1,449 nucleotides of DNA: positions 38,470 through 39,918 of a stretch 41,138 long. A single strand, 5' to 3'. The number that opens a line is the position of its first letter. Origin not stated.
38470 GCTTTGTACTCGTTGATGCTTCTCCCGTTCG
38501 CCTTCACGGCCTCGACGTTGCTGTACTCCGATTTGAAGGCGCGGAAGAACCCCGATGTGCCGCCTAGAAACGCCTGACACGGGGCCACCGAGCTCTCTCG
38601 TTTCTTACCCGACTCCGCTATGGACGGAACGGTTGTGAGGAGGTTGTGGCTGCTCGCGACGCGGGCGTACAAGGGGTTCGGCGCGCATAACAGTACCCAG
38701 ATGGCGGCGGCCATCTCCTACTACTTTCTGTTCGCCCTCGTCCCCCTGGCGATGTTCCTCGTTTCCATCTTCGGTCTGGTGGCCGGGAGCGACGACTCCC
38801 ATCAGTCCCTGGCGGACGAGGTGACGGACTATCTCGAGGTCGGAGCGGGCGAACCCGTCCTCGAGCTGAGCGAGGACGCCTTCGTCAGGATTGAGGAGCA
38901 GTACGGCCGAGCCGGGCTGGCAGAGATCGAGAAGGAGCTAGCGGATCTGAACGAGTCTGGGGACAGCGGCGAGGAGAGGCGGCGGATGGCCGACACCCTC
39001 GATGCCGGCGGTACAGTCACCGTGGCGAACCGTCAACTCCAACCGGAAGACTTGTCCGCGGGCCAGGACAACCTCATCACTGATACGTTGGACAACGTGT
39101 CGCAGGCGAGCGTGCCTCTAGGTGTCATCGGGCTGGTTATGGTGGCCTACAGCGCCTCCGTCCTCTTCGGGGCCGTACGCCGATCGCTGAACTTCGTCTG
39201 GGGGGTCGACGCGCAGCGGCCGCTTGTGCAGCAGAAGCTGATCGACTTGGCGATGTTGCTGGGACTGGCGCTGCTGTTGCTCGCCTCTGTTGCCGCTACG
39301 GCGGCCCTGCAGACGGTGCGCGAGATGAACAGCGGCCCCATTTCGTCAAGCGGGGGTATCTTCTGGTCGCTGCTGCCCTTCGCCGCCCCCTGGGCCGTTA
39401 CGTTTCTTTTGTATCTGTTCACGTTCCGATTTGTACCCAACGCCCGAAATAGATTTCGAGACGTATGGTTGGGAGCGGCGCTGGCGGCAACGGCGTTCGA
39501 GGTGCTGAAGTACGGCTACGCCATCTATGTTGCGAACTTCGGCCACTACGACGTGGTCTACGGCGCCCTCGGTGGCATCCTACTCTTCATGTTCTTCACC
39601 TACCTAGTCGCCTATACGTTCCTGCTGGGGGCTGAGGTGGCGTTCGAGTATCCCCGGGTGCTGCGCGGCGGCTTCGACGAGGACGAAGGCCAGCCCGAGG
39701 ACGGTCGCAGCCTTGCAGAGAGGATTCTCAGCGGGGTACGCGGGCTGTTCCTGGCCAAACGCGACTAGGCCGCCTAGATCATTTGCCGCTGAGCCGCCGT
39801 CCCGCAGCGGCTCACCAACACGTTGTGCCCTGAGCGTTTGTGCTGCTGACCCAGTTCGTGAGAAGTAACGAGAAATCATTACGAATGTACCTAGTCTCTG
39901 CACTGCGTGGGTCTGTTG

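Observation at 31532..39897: Six copies of a 32-nt promoter-like module (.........-N17-TAGYCT, then GCCATG) in front of small stress/membrane-protein genes: a candidate dedicated regulon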

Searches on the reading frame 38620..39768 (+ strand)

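Call 8: search_protein_families(library=pfam, proteins=[window:38620-39768:+], max_evalue=0.01)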
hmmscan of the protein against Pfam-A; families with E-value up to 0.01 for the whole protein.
window:38620-39768:+ (382 aa): 1 family
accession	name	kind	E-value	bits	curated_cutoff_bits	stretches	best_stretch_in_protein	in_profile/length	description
PF03631.20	Virul_fac_BrkB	-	1.7e-59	202.1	33.7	2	148-345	55-256/259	Virulence factor BrkB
